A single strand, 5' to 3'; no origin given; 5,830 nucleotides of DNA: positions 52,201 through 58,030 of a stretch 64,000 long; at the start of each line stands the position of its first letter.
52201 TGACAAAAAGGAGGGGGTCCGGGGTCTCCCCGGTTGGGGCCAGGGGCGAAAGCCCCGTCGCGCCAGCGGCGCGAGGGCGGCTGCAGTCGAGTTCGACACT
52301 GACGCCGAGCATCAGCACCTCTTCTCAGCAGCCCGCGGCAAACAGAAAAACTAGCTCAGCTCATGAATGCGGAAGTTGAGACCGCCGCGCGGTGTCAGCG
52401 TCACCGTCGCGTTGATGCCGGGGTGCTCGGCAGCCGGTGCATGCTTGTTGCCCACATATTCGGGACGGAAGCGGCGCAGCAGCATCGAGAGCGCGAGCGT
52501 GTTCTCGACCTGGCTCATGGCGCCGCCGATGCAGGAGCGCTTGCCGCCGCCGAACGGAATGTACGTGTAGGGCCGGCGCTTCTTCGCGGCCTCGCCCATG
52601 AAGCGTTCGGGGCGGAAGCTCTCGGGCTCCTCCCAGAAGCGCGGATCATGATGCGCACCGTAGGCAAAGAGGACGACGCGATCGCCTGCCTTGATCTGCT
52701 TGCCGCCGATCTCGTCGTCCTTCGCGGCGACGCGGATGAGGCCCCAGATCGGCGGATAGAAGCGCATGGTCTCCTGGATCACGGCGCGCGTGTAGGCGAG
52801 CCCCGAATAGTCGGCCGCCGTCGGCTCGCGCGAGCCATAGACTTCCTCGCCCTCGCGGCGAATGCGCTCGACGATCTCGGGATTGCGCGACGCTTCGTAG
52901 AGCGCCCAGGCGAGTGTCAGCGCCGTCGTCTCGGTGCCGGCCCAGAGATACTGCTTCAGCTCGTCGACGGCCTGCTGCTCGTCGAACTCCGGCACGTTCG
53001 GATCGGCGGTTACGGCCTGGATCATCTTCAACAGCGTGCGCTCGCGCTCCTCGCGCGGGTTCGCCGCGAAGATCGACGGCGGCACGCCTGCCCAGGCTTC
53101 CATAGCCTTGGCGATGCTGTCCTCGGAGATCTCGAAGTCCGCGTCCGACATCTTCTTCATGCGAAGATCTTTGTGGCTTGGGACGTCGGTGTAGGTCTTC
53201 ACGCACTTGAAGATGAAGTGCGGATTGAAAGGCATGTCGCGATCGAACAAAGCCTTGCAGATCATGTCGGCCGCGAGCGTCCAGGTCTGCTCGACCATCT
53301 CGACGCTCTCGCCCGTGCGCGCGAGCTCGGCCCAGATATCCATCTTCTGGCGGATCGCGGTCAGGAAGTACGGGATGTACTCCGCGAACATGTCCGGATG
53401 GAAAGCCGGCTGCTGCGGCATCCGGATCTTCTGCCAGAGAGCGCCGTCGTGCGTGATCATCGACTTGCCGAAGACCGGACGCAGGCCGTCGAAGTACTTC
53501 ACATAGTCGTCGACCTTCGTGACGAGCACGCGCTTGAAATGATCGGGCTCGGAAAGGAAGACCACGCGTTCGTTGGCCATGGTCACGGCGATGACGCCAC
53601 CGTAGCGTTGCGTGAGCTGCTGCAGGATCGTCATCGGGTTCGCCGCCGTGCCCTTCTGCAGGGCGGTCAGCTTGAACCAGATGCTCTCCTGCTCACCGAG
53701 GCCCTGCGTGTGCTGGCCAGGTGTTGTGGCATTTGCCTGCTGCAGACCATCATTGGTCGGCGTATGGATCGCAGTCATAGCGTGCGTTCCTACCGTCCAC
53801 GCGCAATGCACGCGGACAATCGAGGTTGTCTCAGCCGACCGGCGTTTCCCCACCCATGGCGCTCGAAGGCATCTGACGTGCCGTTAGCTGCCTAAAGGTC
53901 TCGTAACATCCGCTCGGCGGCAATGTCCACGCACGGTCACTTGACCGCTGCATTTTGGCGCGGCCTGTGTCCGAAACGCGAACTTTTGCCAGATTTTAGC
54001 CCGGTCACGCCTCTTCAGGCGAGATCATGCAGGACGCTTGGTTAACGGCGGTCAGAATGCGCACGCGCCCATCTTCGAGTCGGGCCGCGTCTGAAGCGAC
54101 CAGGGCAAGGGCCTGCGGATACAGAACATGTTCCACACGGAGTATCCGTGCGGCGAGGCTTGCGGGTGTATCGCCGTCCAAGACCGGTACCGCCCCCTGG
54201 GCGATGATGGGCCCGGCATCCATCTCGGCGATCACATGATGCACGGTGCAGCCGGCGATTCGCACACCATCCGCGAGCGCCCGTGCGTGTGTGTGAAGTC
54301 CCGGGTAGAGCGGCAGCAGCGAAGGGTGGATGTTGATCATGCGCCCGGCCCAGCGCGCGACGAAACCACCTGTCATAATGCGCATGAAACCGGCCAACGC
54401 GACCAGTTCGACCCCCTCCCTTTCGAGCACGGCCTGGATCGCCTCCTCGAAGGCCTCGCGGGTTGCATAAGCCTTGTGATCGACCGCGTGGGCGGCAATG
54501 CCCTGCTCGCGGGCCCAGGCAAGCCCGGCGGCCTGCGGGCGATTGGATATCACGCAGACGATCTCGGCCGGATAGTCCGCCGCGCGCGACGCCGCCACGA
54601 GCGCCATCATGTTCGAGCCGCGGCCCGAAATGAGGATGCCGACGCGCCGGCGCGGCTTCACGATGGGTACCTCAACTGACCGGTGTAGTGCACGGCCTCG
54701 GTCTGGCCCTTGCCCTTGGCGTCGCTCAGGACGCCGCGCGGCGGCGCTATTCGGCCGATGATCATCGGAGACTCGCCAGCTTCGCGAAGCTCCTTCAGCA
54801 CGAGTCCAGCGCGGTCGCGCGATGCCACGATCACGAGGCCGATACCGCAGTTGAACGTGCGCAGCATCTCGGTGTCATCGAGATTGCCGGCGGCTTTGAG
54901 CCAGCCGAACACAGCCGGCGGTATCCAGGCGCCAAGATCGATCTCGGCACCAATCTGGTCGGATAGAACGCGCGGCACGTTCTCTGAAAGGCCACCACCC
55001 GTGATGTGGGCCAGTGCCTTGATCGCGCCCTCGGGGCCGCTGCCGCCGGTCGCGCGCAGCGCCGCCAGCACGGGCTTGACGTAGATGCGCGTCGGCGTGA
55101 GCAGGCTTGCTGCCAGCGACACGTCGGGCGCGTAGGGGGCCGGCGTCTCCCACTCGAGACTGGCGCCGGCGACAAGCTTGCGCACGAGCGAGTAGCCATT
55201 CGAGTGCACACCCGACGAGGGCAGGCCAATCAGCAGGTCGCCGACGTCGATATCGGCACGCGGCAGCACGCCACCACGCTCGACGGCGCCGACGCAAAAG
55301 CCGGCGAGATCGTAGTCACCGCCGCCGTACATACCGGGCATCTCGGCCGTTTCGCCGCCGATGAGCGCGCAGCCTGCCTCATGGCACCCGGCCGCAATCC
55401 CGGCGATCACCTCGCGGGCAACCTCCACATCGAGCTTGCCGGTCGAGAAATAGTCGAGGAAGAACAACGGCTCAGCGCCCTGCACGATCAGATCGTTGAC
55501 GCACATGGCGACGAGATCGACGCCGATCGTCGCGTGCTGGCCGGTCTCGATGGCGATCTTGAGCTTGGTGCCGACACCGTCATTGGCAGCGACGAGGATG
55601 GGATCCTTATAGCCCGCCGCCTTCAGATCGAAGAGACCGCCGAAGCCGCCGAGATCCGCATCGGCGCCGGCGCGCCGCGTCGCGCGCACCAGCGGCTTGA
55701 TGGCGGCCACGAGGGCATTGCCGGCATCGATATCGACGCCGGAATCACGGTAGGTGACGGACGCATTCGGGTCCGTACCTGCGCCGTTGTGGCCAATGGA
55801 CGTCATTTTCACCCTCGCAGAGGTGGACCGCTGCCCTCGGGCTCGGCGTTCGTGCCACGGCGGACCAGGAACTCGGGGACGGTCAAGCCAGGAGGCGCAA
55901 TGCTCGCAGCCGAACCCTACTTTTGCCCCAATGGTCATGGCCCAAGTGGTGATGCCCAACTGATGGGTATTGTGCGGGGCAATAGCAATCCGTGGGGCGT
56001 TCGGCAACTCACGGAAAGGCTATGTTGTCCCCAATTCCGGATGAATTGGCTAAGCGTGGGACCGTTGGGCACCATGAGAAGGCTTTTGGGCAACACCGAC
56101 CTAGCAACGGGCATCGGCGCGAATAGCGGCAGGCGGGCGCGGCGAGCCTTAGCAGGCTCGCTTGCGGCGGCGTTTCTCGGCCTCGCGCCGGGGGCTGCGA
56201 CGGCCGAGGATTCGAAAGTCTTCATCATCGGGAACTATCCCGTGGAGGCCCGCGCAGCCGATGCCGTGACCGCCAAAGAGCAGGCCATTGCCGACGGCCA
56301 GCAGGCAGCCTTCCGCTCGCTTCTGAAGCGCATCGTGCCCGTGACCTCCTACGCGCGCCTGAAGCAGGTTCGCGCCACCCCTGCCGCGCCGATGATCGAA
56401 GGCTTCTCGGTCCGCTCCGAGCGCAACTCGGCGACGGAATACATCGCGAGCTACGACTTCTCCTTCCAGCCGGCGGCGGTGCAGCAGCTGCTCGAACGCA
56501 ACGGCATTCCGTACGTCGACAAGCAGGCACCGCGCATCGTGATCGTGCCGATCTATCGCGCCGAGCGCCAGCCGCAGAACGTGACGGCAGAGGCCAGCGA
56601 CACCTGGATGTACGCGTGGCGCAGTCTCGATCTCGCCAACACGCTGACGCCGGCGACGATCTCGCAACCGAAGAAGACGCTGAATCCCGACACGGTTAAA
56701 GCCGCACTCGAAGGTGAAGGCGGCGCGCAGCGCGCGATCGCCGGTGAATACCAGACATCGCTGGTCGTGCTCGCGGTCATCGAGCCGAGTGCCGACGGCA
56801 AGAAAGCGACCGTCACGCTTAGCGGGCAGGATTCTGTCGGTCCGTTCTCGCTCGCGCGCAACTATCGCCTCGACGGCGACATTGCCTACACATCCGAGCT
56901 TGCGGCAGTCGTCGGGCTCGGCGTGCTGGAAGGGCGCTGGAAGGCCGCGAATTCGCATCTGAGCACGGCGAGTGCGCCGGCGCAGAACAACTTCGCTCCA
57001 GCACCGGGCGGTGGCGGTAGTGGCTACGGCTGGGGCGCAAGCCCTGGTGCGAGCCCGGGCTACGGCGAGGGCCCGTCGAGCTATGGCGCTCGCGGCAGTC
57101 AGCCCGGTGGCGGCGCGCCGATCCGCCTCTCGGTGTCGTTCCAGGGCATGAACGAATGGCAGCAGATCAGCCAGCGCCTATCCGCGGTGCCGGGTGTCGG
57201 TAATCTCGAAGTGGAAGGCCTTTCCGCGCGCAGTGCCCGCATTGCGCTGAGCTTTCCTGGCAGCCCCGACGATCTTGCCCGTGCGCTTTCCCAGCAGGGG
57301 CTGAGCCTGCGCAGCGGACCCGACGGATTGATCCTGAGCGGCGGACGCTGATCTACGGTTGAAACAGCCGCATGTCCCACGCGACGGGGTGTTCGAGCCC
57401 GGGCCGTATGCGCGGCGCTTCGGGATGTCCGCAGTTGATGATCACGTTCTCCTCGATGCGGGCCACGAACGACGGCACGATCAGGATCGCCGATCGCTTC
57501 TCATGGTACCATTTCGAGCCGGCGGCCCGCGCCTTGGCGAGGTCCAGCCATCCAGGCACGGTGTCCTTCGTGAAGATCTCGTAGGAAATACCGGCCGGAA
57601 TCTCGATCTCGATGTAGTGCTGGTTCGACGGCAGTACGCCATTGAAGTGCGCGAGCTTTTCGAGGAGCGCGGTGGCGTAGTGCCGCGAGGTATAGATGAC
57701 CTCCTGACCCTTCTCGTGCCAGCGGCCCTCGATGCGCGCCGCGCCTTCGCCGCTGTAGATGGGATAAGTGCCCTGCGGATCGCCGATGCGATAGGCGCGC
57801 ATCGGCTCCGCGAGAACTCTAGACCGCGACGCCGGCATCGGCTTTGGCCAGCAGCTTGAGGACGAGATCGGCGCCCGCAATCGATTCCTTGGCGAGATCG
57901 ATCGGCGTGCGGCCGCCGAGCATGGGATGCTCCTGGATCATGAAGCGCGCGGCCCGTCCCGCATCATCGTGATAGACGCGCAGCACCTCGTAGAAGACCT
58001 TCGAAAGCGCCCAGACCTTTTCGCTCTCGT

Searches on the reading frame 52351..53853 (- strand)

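Call 52: search_protein_families(library=pfam, proteins=[window:52351-53853:-])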
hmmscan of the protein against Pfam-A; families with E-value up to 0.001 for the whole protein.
window:52351-53853:- (500 aa): 1 family
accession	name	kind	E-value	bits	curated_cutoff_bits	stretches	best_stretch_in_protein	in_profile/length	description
PF00067.27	p450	-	1.9e-76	258.2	22.8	1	55-478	4-448/462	Cytochrome P450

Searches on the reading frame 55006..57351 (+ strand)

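Call 52: search_protein_families(library=pfam, proteins=[window:55006-57351:+])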
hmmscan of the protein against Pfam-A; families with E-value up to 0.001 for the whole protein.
window:55006-57351:+ (781 aa): 1 family
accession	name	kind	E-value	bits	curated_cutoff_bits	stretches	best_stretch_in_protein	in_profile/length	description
PF09839.14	DUF2066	-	8.4e-08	32.3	23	1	424-606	18-198/232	Uncharacterized protein conserved in bacteria (DUF2066)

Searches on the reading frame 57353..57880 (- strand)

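Call 52: search_protein_families(library=pfam, proteins=[window:57353-57880:-])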
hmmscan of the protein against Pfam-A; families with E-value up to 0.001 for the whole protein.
window:57353-57880:- (175 aa): 1 family
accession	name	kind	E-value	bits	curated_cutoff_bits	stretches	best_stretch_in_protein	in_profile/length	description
PF08808.17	RES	-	1.3e-20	74.5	23.2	1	29-169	2-157/157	RES domain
